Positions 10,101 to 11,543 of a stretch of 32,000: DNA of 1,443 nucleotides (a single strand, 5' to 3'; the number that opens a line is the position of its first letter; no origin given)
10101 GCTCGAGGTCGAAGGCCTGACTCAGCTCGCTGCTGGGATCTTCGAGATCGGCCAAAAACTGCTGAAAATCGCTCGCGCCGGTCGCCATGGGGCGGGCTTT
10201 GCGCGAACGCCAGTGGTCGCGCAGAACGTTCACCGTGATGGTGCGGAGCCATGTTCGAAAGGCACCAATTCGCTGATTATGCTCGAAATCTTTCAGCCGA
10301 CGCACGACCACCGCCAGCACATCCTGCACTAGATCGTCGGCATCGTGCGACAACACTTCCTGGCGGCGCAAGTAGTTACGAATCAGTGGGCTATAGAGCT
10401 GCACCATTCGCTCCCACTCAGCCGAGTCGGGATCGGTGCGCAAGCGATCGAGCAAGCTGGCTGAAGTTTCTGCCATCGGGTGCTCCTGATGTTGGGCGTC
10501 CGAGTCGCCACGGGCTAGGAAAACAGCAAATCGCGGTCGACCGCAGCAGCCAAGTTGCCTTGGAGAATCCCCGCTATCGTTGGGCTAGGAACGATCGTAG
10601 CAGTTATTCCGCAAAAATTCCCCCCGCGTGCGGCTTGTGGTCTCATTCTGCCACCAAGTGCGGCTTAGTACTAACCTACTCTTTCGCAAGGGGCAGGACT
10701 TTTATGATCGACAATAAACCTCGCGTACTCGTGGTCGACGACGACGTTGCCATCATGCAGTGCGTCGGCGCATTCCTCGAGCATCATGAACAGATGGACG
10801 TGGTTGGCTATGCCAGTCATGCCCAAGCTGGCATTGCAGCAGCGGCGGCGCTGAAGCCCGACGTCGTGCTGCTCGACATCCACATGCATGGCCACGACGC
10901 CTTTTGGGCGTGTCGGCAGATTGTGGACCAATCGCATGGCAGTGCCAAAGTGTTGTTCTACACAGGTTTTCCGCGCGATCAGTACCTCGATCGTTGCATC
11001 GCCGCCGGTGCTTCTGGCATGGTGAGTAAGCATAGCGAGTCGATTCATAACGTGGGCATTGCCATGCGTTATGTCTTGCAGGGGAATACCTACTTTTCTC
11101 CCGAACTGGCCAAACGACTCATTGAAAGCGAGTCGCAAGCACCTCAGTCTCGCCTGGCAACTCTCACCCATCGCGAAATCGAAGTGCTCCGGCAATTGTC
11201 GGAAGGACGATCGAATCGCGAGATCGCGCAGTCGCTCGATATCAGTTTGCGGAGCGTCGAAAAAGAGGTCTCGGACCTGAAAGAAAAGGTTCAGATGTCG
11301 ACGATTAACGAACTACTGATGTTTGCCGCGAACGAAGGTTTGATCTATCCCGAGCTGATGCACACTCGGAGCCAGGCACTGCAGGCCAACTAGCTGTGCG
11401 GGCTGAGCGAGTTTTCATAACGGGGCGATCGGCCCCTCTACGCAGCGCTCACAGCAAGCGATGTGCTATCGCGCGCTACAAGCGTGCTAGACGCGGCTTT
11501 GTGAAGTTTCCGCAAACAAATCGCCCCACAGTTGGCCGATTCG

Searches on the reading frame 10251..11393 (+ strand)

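Call 65: search_protein_families(library=pfam, proteins=[window:10251-11393:+], max_evalue=0.001)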
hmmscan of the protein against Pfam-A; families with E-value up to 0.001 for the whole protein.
window:10251-11393:+ (380 aa): 2 families
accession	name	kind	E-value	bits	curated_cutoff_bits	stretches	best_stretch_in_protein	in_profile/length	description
PF00072.30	Response_reg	-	2.5e-17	63.5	30.2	1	159-262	1-101/111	Response regulator receiver domain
PF00196.25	GerE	-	5.7e-11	42.3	23.5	1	304-359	2-57/57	Bacterial regulatory proteins, luxR family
